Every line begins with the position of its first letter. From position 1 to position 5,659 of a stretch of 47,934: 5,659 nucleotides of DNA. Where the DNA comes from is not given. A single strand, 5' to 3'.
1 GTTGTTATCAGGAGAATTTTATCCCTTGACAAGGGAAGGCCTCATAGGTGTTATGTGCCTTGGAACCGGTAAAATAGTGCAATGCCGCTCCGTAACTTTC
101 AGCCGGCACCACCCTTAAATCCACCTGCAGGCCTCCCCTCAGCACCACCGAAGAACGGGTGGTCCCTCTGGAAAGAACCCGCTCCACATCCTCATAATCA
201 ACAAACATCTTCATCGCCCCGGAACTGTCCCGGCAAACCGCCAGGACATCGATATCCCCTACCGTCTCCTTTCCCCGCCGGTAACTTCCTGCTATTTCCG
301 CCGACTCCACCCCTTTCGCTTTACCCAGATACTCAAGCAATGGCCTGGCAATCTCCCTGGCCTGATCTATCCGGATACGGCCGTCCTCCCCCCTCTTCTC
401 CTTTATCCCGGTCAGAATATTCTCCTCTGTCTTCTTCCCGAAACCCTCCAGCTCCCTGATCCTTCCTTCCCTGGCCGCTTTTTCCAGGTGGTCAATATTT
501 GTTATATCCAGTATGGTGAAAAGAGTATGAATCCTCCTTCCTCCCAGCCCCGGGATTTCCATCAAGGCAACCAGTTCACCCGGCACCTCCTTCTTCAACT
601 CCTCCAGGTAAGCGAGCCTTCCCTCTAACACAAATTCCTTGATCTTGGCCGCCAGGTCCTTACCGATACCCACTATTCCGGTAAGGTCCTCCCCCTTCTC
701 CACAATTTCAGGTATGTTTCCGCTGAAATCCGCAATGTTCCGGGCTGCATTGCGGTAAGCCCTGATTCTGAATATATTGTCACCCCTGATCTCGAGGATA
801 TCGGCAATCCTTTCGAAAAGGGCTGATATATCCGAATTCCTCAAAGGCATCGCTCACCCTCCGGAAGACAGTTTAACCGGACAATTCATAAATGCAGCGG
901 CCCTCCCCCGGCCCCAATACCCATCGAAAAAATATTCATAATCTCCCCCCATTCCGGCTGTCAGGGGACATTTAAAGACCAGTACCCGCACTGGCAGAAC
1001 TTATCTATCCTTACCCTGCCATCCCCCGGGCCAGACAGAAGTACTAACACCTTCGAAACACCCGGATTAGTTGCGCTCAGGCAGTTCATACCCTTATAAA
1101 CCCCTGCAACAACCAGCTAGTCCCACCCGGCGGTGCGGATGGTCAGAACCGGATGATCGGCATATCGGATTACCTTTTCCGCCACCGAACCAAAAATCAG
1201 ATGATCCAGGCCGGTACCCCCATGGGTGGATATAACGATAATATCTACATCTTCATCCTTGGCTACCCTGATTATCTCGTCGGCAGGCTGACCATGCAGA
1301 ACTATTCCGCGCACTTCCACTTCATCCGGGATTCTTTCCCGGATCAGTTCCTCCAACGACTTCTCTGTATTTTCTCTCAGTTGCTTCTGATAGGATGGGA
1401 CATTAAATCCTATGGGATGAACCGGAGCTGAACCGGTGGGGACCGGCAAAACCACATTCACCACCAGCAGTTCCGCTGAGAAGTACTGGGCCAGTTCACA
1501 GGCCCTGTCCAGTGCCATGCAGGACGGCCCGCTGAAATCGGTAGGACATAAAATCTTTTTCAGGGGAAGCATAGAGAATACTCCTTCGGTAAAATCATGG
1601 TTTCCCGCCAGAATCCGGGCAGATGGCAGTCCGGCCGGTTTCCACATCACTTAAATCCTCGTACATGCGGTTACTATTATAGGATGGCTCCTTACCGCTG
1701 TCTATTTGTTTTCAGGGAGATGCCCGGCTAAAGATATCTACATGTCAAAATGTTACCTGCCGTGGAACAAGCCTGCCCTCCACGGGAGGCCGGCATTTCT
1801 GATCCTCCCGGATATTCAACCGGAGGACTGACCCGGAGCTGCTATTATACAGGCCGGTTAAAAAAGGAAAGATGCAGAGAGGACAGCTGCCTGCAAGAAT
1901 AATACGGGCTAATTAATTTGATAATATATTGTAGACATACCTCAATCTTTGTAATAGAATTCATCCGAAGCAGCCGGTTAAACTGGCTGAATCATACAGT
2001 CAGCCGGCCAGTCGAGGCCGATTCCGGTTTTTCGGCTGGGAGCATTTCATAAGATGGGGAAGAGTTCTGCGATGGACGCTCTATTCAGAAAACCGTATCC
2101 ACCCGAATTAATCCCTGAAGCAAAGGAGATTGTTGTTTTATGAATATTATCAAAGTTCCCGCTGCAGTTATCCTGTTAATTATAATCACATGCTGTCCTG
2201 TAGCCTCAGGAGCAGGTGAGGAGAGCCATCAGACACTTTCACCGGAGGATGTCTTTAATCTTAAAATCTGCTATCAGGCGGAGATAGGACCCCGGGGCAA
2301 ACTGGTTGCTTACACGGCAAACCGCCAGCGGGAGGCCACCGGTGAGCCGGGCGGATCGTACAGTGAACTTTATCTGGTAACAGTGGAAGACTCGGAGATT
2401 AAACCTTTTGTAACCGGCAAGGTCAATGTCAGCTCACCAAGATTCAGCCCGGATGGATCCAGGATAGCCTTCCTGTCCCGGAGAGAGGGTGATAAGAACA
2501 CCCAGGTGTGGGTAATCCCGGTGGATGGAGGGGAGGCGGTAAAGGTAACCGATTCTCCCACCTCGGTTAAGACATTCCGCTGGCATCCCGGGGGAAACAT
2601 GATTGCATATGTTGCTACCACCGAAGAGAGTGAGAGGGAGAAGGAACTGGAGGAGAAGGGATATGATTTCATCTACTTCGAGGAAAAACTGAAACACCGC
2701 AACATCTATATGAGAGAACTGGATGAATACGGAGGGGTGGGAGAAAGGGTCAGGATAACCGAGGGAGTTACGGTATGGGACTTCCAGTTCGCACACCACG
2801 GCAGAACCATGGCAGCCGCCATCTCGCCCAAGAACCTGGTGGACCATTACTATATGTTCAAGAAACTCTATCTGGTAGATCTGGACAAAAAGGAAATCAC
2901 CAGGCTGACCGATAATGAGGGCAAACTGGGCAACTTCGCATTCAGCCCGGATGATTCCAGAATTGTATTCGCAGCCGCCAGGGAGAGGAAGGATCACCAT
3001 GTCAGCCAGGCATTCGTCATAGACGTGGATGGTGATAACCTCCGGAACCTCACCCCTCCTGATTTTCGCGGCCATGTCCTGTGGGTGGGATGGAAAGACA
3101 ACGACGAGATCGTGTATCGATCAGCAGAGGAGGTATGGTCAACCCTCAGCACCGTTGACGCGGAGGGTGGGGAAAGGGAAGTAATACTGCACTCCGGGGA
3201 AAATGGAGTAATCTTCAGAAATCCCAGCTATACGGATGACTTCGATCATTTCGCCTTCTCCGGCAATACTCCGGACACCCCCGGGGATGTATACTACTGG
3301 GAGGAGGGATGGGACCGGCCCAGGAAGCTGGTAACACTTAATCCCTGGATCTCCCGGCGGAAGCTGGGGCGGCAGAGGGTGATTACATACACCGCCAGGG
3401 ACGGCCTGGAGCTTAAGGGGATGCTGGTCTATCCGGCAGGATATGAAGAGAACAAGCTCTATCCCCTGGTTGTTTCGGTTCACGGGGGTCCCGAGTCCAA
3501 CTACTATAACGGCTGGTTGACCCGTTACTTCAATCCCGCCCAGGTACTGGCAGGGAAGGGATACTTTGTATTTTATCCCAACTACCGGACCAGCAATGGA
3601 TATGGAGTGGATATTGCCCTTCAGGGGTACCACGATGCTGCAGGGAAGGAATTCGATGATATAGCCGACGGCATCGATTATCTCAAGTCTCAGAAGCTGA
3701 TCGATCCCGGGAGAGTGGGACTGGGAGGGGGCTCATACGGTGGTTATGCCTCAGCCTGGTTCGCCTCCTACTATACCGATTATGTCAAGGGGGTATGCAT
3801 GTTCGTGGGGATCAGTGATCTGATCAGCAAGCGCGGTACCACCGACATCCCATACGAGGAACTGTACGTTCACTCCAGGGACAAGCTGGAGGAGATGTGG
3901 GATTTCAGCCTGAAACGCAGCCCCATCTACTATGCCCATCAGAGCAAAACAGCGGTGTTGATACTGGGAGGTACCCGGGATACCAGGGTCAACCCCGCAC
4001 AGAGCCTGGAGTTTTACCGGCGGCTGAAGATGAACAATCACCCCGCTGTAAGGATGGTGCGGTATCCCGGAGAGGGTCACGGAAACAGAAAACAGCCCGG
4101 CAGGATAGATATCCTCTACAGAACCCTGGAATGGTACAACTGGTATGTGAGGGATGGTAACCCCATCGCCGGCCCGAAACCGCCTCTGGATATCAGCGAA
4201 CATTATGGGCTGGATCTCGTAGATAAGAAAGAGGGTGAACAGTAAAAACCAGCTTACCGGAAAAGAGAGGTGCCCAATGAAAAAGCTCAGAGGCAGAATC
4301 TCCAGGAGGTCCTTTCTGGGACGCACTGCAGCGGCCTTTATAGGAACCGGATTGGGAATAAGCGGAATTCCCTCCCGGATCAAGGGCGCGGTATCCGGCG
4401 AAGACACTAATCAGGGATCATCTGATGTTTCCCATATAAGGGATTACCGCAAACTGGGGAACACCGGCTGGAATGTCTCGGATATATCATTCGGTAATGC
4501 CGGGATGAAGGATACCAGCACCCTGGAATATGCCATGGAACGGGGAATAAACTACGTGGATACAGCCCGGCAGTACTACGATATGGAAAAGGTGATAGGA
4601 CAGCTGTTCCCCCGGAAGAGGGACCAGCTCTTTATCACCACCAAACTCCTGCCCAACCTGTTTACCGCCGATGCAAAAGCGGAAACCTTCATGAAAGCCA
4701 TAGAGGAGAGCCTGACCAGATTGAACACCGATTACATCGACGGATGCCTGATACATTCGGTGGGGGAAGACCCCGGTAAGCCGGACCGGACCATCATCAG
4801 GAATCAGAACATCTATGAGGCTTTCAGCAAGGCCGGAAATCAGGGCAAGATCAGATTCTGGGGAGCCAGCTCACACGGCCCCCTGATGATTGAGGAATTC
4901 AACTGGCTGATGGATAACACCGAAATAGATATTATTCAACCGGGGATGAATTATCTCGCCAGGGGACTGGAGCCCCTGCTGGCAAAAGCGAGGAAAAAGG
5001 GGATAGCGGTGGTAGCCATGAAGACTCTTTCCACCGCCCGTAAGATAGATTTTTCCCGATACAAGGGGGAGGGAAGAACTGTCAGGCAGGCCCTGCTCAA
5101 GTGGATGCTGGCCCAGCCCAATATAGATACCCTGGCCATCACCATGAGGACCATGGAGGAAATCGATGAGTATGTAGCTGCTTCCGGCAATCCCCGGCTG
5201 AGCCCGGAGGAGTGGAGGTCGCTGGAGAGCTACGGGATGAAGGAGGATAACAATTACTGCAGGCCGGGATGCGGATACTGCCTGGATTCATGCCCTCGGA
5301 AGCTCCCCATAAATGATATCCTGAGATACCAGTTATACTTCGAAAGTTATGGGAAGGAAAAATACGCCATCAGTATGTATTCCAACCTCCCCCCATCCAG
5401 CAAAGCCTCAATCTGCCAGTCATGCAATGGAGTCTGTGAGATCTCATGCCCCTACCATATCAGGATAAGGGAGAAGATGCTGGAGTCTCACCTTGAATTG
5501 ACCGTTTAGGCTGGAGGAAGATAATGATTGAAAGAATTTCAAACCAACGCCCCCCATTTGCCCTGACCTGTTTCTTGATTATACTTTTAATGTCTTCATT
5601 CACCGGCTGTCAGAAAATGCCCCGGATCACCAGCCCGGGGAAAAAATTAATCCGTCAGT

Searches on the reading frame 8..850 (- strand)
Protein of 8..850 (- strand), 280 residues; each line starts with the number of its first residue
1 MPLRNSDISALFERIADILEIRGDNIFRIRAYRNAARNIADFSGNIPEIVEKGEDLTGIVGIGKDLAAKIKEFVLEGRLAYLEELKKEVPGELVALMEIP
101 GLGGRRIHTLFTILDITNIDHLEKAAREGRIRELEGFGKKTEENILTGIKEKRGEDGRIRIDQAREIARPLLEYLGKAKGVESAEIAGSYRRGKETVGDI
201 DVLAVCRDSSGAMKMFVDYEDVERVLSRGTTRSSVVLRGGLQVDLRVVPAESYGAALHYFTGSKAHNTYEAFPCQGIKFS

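Call 10: search_protein_families(library=pfam, proteins=[window:8-850:-], max_evalue=0.001)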
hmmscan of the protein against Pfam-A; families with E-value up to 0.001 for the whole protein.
window:8-850:- (280 aa): 3 families
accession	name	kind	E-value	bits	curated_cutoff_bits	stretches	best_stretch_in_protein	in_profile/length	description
PF14716.13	HHH_8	-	7e-19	68.4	30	1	4-79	2-73/73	Helix-hairpin-helix domain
PF14520.12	HHH_5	-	9e-08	32.9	27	1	95-150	3-56/57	Helix-hairpin-helix domain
PF14792.12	DNA_pol_B_palm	-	2.5e-07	31.4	25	1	181-213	24-56/113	DNA polymerase beta palm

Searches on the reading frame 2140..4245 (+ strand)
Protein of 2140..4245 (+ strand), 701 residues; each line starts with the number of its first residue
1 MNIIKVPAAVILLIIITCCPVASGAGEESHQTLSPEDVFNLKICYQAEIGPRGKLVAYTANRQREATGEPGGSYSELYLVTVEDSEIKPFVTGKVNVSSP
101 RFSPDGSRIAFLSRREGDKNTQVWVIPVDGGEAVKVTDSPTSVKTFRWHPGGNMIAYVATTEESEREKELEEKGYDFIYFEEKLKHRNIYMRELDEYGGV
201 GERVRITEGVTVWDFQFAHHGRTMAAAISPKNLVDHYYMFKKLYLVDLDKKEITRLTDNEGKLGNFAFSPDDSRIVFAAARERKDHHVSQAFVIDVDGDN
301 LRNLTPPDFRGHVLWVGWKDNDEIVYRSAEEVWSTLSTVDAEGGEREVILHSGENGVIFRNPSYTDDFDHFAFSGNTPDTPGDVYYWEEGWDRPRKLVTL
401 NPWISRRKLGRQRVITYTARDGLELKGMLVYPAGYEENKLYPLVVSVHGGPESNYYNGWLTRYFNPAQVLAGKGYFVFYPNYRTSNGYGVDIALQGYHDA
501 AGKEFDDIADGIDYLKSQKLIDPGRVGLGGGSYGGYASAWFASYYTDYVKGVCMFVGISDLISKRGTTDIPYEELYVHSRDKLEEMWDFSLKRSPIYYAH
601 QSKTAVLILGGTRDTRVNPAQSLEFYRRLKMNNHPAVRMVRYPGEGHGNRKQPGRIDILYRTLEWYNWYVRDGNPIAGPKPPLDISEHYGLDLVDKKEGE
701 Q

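Call 10: search_protein_families(library=pfam, proteins=[window:2140-4245:+], max_evalue=0.001)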
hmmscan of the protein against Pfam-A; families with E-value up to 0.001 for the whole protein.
window:2140-4245:+ (701 aa): 11 families
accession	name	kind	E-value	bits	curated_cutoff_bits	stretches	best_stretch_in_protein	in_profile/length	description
PF00326.27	Peptidase_S9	-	2.8e-39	135.3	22.6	1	466-670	6-210/213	Prolyl oligopeptidase family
PF07676.18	PD40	-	1.6e-14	53.8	20.9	1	99-125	13-38/38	WD40-like Beta Propeller Repeat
PF20434.5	BD-FAE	-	3.8e-10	40.1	26.8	1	436-629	9-215/215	BD-FAE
PF01738.24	DLH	-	1.6e-08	34.9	21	1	468-648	35-187/217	Dienelactone hydrolase family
PF00561.26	Abhydrolase_1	-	1.9e-08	34.7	25.8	1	442-552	1-97/245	alpha/beta hydrolase fold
PF02129.25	Peptidase_S15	-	3.8e-08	33.8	23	1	421-562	1-133/262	X-Pro dipeptidyl-peptidase (S15 family)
PF00930.27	DPPIV_N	-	2.5e-07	30.2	22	0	74-139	259-326/354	Dipeptidyl peptidase IV (DPP IV) N-terminal region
PF25174.1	Beta-prop_THOC3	-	2e-06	27.5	305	1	94-157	213-271/272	THOC3 beta-propeller domain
PF07859.19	Abhydrolase_3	-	7.9e-06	26.2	25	1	504-648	48-207/210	alpha/beta hydrolase fold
PF12146.15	Hydrolase_4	-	1.2e-05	25.2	27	0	444-554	7-106/239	Serine aminopeptidase, S33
PF08840.17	BAAT_C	-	7e-05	23.4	20.9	0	510-647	8-158/210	BAAT / Acyl-CoA thioester hydrolase C terminal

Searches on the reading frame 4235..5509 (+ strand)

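Call 10: search_protein_families(library=pfam, proteins=[window:4235-5509:+], max_evalue=0.001)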
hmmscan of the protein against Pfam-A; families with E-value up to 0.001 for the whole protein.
window:4235-5509:+ (424 aa): 4 families
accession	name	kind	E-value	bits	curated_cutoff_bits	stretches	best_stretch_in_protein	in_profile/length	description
PF00248.27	Aldo_ket_red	-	3.4e-31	108.8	24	1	95-332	23-288/291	Aldo/keto reductase family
PF13187.11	Fer4_9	-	0.00013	22.3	27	1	345-408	4-50/52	4Fe-4S dicluster domain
PF13534.11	Fer4_17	-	0.00043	21.2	22.2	0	345-409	4-60/61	4Fe-4S dicluster domain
PF12838.12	Fer4_7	-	0.00071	20.4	27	0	343-408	3-51/52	4Fe-4S dicluster domain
